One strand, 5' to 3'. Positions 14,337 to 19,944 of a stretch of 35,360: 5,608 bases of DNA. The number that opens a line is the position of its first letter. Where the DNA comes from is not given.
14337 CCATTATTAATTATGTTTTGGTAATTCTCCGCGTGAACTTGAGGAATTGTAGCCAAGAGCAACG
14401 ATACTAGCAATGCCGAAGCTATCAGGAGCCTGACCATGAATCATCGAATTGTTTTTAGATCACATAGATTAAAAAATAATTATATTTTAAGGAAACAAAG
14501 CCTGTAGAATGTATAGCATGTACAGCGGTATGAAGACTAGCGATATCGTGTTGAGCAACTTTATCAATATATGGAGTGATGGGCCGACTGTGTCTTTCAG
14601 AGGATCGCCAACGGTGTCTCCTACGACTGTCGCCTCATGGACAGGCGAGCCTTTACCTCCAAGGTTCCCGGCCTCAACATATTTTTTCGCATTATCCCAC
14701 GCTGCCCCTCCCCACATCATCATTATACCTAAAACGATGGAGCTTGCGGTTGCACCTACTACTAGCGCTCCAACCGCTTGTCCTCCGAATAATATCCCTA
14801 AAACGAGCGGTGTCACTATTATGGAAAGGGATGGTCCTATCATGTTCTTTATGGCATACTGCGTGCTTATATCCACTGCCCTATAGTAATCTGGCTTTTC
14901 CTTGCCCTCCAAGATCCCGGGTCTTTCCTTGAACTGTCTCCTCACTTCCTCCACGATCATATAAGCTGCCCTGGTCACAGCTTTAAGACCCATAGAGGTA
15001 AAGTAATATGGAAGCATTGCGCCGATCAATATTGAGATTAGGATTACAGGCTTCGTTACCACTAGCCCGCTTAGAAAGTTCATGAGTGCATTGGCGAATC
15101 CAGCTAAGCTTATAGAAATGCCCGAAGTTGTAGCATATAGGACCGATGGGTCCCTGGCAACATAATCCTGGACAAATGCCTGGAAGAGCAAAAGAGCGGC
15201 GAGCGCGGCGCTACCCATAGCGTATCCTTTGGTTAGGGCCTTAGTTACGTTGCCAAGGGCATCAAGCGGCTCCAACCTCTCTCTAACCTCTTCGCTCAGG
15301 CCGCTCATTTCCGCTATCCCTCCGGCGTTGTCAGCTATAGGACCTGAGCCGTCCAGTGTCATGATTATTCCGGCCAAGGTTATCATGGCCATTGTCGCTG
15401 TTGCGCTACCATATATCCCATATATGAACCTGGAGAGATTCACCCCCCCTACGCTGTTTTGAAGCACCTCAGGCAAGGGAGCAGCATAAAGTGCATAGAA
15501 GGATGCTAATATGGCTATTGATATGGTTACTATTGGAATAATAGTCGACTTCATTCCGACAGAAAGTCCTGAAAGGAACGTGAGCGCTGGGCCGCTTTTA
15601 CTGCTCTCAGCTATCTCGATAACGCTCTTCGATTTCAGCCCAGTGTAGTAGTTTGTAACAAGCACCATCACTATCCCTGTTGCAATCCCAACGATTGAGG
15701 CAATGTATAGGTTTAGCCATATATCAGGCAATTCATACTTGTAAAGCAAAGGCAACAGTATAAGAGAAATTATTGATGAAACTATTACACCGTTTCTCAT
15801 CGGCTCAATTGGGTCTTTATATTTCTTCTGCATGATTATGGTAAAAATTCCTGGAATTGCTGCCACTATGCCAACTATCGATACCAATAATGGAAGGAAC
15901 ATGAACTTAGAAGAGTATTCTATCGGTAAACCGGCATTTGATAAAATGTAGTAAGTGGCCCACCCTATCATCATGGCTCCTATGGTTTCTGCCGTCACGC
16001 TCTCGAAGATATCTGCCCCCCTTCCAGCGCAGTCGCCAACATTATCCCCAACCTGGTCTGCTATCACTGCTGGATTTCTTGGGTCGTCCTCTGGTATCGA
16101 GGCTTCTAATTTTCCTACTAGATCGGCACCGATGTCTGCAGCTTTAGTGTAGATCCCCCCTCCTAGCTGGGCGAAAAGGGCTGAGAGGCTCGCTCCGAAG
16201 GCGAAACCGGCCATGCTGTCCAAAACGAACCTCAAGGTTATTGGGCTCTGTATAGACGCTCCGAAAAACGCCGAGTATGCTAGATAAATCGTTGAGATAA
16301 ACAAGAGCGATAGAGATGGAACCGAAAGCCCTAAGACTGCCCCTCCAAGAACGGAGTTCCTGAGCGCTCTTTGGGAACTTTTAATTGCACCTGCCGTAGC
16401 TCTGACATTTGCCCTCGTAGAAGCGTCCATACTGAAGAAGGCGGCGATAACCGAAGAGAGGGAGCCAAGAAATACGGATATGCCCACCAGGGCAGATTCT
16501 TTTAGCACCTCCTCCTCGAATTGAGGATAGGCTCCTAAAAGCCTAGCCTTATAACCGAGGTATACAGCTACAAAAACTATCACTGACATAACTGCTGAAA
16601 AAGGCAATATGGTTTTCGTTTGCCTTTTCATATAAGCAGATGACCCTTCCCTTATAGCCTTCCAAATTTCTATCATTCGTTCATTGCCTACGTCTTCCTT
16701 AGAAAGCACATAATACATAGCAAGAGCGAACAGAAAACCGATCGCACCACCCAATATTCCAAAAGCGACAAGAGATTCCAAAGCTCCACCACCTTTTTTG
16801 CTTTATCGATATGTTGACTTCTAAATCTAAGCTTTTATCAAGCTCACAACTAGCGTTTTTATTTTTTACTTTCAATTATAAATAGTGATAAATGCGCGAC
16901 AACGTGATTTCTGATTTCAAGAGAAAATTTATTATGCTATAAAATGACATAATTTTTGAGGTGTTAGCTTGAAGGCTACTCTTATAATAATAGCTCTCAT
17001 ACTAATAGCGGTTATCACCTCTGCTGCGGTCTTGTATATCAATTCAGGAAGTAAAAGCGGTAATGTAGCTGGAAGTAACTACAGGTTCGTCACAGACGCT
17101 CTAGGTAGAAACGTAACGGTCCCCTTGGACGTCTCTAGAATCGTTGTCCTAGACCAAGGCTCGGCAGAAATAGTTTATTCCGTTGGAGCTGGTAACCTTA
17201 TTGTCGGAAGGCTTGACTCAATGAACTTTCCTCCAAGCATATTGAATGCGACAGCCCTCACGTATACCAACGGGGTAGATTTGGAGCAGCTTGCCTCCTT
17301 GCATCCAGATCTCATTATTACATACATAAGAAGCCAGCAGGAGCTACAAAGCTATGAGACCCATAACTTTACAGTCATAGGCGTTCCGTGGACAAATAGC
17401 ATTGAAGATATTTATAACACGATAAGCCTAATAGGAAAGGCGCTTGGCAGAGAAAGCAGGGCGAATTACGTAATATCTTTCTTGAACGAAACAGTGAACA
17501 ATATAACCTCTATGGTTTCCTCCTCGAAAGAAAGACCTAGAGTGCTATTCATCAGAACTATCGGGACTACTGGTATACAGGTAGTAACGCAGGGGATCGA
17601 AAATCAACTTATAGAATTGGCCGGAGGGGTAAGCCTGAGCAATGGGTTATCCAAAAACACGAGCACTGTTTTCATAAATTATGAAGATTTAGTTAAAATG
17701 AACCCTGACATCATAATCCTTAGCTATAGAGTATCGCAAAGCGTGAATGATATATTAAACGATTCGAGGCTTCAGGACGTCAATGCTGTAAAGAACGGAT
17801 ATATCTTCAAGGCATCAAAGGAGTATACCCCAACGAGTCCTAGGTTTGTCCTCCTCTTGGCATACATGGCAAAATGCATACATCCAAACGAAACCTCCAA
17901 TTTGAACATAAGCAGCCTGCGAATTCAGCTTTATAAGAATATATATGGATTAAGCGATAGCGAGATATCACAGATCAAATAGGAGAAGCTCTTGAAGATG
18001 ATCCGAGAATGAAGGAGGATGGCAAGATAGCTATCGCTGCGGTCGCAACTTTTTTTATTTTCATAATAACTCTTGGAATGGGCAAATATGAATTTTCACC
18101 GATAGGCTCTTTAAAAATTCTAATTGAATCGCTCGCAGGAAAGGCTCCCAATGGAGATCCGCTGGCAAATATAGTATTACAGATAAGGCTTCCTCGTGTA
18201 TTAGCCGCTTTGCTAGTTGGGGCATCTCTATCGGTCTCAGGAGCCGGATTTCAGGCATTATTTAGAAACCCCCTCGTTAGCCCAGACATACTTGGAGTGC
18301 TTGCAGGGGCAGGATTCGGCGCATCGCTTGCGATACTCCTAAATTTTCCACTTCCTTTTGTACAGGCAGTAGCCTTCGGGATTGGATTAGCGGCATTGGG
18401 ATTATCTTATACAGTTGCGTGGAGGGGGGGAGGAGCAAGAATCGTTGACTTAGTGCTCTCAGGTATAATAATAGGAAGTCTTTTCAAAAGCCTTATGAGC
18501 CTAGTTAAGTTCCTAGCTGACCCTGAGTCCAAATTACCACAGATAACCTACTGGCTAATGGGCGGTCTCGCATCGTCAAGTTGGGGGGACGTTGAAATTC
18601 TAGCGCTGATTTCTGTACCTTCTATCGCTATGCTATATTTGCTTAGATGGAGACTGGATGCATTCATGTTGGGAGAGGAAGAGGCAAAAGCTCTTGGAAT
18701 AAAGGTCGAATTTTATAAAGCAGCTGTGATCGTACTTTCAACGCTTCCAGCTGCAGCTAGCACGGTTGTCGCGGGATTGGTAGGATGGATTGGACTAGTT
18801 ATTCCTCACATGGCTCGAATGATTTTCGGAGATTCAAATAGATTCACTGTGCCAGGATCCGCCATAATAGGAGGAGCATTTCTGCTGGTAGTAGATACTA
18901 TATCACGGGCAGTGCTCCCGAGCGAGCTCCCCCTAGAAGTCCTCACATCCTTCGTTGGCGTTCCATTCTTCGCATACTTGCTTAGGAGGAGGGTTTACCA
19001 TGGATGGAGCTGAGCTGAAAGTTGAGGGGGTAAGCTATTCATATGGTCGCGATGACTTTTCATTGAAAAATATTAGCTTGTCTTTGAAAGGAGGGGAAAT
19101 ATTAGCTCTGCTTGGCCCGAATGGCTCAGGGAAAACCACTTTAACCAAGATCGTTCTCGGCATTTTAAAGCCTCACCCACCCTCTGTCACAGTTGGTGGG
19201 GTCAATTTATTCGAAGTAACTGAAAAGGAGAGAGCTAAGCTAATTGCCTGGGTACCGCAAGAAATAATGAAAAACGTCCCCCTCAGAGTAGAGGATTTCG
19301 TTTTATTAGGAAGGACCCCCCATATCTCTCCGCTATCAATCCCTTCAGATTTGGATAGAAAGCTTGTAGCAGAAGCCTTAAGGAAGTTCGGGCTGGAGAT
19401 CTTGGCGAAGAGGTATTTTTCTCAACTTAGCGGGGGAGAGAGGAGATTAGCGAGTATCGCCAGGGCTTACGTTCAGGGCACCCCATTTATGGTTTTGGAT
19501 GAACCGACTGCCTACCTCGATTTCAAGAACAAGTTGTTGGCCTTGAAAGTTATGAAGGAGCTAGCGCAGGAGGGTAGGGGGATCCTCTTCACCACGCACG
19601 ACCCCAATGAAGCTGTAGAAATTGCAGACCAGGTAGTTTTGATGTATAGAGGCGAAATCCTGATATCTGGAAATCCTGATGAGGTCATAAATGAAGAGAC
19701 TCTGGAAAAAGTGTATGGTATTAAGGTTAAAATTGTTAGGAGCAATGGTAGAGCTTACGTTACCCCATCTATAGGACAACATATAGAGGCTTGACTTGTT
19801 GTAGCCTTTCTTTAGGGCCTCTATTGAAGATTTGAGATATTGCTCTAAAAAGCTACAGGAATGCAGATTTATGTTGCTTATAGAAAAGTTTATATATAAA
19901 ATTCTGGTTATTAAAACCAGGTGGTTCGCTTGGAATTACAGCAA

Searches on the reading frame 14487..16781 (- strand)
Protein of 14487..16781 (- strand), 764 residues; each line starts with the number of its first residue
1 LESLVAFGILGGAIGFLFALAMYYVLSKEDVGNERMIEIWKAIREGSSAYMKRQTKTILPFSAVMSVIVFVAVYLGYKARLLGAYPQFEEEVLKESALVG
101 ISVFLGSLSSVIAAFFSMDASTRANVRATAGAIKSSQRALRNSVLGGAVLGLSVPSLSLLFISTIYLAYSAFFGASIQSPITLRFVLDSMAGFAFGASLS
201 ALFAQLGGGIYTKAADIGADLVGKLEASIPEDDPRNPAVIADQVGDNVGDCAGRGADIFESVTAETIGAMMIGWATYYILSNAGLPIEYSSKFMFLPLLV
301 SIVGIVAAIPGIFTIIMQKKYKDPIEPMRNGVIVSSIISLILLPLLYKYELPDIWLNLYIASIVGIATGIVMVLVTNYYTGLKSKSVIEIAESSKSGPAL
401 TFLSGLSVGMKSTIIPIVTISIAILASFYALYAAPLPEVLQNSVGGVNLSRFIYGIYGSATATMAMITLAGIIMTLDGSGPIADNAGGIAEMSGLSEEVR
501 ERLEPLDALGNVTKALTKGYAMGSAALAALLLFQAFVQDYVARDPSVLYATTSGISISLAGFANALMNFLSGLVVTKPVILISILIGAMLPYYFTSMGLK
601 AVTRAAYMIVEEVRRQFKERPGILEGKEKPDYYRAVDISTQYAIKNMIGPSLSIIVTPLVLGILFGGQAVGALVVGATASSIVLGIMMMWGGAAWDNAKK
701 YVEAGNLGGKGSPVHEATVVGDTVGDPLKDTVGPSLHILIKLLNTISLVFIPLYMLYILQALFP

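Call 44: search_protein_families(library=pfam, proteins=[window:14487-16781:-], max_evalue=0.0001)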
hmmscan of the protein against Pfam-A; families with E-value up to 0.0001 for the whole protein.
window:14487-16781:- (764 aa): 1 family
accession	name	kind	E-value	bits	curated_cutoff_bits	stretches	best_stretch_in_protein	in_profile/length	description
PF03030.21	H_PPase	-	3e-232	773.3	29.7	1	14-750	2-645/645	Inorganic H+ pyrophosphatase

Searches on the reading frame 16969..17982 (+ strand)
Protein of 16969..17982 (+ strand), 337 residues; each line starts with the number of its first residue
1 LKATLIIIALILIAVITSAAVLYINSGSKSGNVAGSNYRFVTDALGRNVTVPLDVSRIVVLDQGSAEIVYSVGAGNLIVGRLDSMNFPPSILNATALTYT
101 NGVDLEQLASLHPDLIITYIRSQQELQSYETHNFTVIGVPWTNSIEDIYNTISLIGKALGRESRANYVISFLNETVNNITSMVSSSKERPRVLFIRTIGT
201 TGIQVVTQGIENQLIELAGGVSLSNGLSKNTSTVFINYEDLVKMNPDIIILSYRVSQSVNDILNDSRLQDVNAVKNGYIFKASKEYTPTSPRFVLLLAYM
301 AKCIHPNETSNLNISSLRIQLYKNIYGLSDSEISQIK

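Call 44: search_protein_families(library=pfam, proteins=[window:16969-17982:+], max_evalue=0.0001)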
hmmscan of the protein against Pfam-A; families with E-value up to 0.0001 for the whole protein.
window:16969-17982:+ (337 aa): 1 family
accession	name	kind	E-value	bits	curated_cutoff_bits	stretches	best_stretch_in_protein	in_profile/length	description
PF01497.23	Peripla_BP_2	-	1.2e-25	90.7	27.5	1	58-284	1-233/235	Periplasmic binding protein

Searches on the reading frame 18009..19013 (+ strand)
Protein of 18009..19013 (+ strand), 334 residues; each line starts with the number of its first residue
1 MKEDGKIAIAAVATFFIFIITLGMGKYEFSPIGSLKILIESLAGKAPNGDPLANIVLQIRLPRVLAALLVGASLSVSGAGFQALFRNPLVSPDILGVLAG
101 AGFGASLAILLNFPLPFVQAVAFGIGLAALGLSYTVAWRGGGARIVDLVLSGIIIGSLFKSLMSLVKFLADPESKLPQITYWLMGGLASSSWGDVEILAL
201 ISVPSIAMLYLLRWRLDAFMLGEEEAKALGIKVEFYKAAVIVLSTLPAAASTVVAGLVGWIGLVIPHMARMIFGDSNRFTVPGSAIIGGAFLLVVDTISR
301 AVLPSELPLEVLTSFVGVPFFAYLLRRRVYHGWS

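Call 44: search_protein_families(library=pfam, proteins=[window:18009-19013:+], max_evalue=0.0001)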
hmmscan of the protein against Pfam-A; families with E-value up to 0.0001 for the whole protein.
window:18009-19013:+ (334 aa): 1 family
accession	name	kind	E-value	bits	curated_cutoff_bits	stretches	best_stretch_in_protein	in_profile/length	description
PF01032.23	FecCD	-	1.7e-83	280.7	26.5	1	15-327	3-311/311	FecCD transport family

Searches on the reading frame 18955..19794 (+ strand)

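Call 44: search_protein_families(library=pfam, proteins=[window:18955-19794:+], max_evalue=0.0001)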
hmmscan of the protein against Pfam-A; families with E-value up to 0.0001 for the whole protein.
window:18955-19794:+ (279 aa): 3 families
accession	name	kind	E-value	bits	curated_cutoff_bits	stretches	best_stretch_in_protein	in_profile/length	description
PF00005.33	ABC_tran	-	7.7e-28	98.2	25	1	37-186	1-137/137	ABC transporter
PF13304.12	AAA_21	-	7.1e-13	49.7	27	1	126-219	208-302/304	AAA domain, putative AbiEii toxin, Type IV TA system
PF02463.25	SMC_N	-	9.7e-10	38.7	40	1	150-231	135-212/220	RecF/RecN/SMC N terminal domain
